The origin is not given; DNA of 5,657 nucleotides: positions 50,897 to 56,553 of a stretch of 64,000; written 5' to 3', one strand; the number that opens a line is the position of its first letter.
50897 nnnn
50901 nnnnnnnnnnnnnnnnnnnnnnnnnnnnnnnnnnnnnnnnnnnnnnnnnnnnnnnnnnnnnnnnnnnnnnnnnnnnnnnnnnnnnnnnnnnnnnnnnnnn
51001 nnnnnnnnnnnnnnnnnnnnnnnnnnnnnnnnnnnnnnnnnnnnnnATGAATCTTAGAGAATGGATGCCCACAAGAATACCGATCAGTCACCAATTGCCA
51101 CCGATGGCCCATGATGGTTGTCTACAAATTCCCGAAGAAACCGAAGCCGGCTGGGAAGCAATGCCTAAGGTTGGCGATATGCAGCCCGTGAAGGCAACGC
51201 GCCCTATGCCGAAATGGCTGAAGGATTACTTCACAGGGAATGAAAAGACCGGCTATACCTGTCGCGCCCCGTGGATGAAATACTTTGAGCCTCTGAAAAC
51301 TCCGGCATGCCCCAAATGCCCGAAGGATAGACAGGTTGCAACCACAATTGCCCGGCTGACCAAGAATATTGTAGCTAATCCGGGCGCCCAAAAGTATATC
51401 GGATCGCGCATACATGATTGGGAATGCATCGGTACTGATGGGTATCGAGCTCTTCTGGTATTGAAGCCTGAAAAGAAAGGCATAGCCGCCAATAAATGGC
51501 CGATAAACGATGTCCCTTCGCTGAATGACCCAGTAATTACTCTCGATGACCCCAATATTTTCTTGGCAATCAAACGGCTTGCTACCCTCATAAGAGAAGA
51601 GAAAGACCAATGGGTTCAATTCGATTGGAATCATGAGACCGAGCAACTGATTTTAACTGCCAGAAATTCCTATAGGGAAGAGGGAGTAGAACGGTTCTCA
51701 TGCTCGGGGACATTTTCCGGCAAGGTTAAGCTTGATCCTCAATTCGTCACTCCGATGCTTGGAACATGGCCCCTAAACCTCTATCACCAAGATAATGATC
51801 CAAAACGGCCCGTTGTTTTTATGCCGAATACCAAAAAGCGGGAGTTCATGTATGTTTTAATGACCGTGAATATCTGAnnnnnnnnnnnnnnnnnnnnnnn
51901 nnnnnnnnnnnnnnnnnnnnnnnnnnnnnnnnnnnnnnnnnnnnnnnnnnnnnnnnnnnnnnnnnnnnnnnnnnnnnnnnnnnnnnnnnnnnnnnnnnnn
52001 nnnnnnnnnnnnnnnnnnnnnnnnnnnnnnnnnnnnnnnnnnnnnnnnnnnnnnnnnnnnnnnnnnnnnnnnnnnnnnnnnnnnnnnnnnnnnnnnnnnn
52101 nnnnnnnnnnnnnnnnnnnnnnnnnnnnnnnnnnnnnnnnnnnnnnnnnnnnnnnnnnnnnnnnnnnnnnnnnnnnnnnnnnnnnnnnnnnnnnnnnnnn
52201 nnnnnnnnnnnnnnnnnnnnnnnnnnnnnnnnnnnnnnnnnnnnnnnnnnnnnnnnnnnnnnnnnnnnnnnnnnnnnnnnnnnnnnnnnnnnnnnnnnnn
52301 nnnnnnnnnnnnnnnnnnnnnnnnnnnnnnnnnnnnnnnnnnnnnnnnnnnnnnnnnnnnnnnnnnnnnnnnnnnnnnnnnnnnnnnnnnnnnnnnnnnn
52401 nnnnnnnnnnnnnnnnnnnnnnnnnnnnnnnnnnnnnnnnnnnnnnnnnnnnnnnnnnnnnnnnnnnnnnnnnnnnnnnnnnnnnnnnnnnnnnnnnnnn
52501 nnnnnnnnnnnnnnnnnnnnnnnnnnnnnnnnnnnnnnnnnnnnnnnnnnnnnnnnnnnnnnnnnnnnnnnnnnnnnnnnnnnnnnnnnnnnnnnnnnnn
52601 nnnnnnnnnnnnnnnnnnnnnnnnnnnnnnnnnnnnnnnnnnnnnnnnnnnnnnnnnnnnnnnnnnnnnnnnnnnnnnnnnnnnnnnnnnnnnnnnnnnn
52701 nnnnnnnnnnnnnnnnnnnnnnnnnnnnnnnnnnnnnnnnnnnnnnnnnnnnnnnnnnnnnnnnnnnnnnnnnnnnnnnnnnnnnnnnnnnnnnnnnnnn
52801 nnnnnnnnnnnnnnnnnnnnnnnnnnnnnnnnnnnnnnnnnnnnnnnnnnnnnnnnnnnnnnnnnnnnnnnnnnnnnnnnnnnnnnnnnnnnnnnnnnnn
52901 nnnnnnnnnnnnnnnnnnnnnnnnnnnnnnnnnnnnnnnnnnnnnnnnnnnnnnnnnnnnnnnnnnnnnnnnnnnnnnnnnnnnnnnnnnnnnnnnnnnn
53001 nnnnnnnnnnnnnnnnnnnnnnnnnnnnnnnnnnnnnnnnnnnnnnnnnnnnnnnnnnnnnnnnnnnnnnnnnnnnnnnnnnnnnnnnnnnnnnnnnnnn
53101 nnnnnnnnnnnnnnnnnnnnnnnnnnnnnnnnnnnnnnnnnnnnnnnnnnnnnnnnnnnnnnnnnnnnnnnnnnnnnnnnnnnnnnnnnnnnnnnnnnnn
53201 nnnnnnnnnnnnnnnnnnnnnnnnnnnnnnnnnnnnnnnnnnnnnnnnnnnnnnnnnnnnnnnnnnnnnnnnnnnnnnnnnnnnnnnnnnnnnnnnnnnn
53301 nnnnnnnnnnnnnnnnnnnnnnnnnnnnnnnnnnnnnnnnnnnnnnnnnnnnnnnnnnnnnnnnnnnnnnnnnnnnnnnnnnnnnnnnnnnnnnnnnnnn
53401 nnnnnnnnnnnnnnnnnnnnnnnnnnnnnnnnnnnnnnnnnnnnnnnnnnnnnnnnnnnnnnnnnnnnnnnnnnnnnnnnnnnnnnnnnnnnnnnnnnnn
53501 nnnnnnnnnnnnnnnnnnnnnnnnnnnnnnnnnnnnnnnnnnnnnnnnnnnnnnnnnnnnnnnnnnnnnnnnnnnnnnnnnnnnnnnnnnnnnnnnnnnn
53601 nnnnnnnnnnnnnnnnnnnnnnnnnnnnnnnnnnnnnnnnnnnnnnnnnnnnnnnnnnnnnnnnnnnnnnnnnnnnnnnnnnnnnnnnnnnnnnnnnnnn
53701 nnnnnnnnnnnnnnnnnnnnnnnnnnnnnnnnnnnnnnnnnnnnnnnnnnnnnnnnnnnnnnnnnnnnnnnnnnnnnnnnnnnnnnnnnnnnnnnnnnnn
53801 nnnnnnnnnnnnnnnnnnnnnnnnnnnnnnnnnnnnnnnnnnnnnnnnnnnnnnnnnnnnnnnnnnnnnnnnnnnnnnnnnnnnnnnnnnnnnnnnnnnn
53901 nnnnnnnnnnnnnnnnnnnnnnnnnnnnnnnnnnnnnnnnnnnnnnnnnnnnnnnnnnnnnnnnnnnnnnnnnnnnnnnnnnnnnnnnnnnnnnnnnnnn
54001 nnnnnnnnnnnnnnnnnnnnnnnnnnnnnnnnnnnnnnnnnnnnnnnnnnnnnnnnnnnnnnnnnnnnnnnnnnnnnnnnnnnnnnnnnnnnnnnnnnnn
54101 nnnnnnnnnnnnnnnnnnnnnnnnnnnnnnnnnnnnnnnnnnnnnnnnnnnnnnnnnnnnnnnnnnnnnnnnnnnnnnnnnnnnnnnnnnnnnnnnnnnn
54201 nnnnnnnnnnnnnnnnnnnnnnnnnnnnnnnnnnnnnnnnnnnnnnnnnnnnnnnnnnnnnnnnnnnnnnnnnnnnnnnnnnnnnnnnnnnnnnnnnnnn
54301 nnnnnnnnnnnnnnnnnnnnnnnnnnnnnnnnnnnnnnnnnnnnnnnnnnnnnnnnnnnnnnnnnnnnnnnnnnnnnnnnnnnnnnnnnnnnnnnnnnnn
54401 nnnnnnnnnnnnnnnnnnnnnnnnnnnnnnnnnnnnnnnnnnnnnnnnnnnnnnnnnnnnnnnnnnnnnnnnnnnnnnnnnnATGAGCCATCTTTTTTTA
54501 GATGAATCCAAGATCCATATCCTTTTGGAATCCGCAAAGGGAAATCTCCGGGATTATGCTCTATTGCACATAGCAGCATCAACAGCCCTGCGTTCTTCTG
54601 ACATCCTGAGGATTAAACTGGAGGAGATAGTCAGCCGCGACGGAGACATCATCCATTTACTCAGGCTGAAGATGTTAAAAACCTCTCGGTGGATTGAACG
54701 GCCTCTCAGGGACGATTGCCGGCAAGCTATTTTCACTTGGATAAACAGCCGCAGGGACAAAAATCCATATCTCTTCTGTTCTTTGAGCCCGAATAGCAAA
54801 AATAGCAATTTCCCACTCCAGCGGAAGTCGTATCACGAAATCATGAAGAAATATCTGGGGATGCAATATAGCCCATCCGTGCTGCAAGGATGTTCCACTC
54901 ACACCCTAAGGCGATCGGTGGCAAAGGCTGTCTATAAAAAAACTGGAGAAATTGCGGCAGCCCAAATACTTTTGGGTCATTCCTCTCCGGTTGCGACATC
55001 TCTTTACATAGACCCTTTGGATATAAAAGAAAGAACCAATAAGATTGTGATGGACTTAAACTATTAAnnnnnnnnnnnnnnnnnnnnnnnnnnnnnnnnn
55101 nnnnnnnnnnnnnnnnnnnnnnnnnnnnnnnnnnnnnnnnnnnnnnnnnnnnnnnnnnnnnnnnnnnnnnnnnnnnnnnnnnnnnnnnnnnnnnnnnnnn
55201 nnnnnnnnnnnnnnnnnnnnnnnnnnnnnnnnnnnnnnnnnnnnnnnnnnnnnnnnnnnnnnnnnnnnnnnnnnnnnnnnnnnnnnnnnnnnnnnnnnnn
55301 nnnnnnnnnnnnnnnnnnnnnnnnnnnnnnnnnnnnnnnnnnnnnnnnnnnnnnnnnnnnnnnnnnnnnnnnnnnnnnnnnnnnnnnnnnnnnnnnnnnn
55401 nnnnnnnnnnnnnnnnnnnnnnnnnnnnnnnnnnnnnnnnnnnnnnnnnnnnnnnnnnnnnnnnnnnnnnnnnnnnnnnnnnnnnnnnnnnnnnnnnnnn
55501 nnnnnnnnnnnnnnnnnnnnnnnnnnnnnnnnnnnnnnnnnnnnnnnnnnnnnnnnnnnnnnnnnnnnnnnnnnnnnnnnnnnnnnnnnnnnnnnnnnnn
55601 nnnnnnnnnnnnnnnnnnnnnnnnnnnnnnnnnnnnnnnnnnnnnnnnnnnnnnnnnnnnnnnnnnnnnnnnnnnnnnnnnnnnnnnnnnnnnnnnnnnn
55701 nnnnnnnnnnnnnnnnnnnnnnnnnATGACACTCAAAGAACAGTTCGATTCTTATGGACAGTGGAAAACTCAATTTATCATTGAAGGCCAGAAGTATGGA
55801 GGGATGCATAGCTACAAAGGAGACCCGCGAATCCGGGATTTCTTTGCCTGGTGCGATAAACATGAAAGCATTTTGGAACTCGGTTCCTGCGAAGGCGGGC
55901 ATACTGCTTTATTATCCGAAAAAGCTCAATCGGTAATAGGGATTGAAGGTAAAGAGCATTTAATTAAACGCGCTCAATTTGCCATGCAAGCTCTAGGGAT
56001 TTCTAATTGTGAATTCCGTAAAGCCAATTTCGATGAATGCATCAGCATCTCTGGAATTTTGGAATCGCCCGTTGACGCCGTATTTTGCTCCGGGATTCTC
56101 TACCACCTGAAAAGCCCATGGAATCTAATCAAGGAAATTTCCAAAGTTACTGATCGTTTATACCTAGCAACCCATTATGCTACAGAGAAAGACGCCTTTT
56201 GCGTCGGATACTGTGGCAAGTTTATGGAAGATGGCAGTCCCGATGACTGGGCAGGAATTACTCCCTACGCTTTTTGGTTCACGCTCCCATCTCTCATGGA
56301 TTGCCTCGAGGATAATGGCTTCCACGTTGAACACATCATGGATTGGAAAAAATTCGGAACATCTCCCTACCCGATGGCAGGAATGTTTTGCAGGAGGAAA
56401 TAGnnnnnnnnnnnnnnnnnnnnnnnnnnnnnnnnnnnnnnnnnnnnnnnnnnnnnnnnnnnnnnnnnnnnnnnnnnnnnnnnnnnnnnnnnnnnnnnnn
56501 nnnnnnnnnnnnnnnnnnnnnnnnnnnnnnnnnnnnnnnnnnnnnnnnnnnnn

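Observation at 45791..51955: Conserved 5'-UTR hairpin plus extended purine-rich RBS upstream of five plus-strand genes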

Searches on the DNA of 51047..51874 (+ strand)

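Call 45: build_rna_model(alignment_id=A5, structure=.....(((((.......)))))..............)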
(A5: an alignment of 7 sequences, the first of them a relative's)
Model R1 built from alignment A5 (7 sequences, 36 columns); structure: as given.
model positions 34; base pairs 5; branch points 0; effective number of sequences 7; information 1.009 bits per position. Calibrated on 0.2 Mb of random sequence (short: E-values are rough).
structure used (alignment columns):
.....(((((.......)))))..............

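Call 46: search_with_rna_model(model_id=R1, sources=[window, L048, L049, L050, L064, L043, L044, L045, L046, L047, L051, L052], max_evalue=1, make_alignment=true)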
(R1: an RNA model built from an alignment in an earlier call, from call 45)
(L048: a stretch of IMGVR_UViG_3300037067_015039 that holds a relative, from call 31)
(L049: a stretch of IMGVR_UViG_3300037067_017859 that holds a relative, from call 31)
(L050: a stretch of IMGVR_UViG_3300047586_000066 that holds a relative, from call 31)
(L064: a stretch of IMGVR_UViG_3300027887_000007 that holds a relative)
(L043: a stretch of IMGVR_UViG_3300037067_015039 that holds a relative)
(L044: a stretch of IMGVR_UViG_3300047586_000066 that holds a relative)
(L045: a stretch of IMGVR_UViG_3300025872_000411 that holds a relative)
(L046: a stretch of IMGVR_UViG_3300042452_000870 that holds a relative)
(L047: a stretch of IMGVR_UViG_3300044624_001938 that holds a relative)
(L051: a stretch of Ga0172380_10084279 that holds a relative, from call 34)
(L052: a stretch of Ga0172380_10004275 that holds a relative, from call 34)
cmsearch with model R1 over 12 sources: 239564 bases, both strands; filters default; matches with E-value up to 1: 47.
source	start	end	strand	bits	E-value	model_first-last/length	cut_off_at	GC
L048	7181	7215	+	45.4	6.2e-11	1-34/34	no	0.37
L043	8166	8200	+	45.4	6.2e-11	1-34/34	no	0.37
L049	7220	7254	+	44.8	9.1e-11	1-34/34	no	0.4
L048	6649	6680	+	43.5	2.2e-10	1-34/34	no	0.41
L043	7634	7665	+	43.5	2.2e-10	1-34/34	no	0.41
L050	9395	9428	+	39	5.3e-09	1-34/34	no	0.56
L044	13385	13418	+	39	5.3e-09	1-34/34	no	0.56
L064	2027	2058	+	37.4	1.5e-08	1-34/34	no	0.59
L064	9967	9998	+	37.2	1.8e-08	1-34/34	no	0.5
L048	7691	7723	+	34.6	1e-07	1-34/34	no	0.48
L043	8676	8708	+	34.6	1e-07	1-34/34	no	0.48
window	46831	46864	+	33.6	2.1e-07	1-34/34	no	0.47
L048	9415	9447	+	32.7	3.9e-07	1-34/34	no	0.48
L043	10400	10432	+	32.7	3.9e-07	1-34/34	no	0.48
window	48706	48738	+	32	6.7e-07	1-34/34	no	0.45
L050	9720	9753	+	30.2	2.2e-06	1-34/34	no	0.56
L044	13710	13743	+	30.2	2.2e-06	1-34/34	no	0.56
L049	6688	6722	+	29.7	3.1e-06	1-34/34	no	0.43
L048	8778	8812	+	29.5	3.7e-06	1-34/34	no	0.37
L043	9763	9797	+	29.5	3.7e-06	1-34/34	no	0.37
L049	9690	9721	+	28.8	5.7e-06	1-34/34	no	0.44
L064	2670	2702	+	28.2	8.9e-06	1-34/34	no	0.61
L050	7371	7405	+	28.1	9.6e-06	1-34/34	no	0.46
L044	11361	11395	+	28.1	9.6e-06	1-34/34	no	0.46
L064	6494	6528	+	27.9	1.1e-05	1-34/34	no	0.54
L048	9696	9727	+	27.4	1.5e-05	1-34/34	no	0.47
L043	10681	10712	+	27.4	1.5e-05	1-34/34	no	0.47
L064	4148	4184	+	25.2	6.9e-05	1-34/34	no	0.54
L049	9414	9447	+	25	7.9e-05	1-34/34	no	0.47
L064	3236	3269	+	24.7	0.0001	1-34/34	no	0.62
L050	6364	6397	+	24.6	0.00011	1-34/34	no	0.53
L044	10354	10387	+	24.6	0.00011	1-34/34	no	0.53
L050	5314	5344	+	21.9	0.00067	1-34/34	no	0.55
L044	9304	9334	+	21.9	0.00067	1-34/34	no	0.55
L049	8310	8344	+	21.4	0.00099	1-34/34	no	0.43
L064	947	981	+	20.5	0.0018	1-34/34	no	0.69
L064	308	343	+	19.8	0.0029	1-34/34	no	0.67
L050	4239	4268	+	15.1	0.078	1-34/34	no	0.5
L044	8229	8258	+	15.1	0.078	1-34/34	no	0.5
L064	7307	7337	+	12.7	0.39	1-34/34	no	0.65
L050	10603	10624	-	12.6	0.44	1-34/34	no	0.45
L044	14593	14614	-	12.6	0.44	1-34/34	no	0.45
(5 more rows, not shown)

Alignment A6: 47 matches aligned to the model, 49 columns, each read 5' to 3' on its own strand. Consensus structure (alignment columns), stored with it:
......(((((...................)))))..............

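Call 53: search_with_rna_model(model_id=R1, sources=[L065, L067], max_evalue=1)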
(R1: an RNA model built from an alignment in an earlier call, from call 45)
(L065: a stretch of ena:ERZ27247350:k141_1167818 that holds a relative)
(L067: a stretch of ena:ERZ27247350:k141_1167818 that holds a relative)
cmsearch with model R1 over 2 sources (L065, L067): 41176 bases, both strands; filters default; matches with E-value up to 1: 2.
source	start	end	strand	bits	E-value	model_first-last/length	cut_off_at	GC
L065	15324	15344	-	9.5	0.61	1-34/34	no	0.43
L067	5511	5529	+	9.5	0.63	1-34/34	no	0.26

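Call 71: search_with_rna_model(model_id=R1, sources=[L068, L069, L070, L071, L072], max_evalue=1)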
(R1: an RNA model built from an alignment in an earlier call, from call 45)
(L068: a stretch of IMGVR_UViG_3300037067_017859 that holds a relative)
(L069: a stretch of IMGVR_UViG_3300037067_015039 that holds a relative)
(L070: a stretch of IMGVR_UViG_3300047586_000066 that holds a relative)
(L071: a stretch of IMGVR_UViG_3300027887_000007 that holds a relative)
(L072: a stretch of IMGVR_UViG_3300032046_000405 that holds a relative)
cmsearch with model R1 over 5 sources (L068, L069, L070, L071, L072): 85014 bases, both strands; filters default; matches with E-value up to 1: 3.
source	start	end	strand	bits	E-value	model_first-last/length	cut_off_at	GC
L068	5366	5385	-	13.7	0.069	5-25/34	no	0.55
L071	6617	6650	+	10.6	0.6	1-34/34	no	0.47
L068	4085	4117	+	10.3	0.76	1-34/34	no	0.45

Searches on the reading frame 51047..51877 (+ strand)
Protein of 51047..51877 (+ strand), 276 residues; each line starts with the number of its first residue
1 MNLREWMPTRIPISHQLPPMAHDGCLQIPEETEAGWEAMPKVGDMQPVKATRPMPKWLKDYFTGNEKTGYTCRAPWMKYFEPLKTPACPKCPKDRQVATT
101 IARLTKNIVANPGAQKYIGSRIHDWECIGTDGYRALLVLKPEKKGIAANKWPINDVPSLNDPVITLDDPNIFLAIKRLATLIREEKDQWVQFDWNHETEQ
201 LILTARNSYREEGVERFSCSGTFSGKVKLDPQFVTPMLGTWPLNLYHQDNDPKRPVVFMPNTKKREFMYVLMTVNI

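Call 14: search_protein_families(library=pfam, proteins=[window:51047-51877:+], max_evalue=0.01)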
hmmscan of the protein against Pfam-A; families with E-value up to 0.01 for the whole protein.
window:51047-51877:+ (276 aa): 0 families

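Call 15: search_protein_families(library=phrogs, proteins=[window:51047-51877:+], max_evalue=0.01)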
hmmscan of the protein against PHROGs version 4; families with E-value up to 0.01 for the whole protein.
window:51047-51877:+ (276 aa): 1 family
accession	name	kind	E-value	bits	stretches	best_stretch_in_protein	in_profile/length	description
phrog_947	-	DNA, RNA and nucleotide metabolism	0.004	17.1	1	160-274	250-363/368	DNA polymerase processivity factor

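Call 31: find_related_loci(query=A2, collection=viral_contigs, flank=10000)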
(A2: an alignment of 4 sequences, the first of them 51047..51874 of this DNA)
Query A2 (276 aa) in viral_contigs; peptide patterns used: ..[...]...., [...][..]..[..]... (x = any residue, [..] = any of these).
100 stretches matched a pattern; 3 encode a relative of the query (tblastn E <= 1e-3); 3 distinct loci.
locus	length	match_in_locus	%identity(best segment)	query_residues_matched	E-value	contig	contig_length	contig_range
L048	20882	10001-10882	48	2-272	9e-89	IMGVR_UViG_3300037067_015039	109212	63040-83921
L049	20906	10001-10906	47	1-276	2e-84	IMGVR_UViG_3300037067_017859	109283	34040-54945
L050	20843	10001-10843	35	11-274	1e-48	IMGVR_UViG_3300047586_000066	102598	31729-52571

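Call 34: find_related_loci(query=A2, collection=metagenome_contigs, flank=10000)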
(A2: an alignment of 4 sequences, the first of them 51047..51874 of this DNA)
Query A2 (276 aa) in metagenome_contigs; peptide patterns used: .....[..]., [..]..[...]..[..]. (x = any residue, [..] = any of these).
478 stretches matched a pattern; 2 encode a relative of the query (tblastn E <= 1e-3); 2 distinct loci.
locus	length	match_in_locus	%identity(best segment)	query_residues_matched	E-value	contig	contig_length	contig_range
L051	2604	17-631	47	86-276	3e-56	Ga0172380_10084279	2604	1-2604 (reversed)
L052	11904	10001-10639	36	61-274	6e-41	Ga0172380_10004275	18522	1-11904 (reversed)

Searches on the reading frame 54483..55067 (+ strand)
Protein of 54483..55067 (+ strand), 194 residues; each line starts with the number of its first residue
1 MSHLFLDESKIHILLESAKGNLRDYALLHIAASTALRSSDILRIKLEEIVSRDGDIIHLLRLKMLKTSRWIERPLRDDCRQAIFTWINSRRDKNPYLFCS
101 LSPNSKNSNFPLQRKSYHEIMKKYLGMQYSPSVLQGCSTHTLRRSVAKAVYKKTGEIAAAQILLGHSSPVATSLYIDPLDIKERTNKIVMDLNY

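Call 17: search_protein_families(library=pfam, proteins=[window:54483-55067:+], max_evalue=0.001)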
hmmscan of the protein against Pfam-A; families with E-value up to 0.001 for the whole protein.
window:54483-55067:+ (194 aa): 1 family
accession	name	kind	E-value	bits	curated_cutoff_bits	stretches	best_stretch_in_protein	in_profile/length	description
PF00589.27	Phage_integrase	-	1.2e-20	74.5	27.1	1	6-178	3-168/172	Phage integrase family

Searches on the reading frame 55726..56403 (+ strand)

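Call 17: search_protein_families(library=pfam, proteins=[window:55726-56403:+], max_evalue=0.001)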
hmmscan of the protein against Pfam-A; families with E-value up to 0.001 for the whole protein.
window:55726-56403:+ (225 aa): 6 families
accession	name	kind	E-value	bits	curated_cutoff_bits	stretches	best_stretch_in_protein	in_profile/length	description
PF13847.12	Methyltransf_31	-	5e-12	46.2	27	1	44-143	2-102/145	Methyltransferase domain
PF08241.18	Methyltransf_11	-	1.2e-08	35.9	21.2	1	50-142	1-87/95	Methyltransferase domain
PF13649.12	Methyltransf_25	-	2.6e-08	34.9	27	1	49-142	1-93/97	Methyltransferase domain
PF13489.12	Methyltransf_23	-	2.1e-06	28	27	1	35-203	12-163/164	Methyltransferase domain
PF08003.17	Methyltransf_9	-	7.8e-05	22.2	23.8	1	45-138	115-205/315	Protein of unknown function (DUF1698)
PF08242.18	Methyltransf_12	-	0.0002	22.4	30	1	50-141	1-91/98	Methyltransferase domain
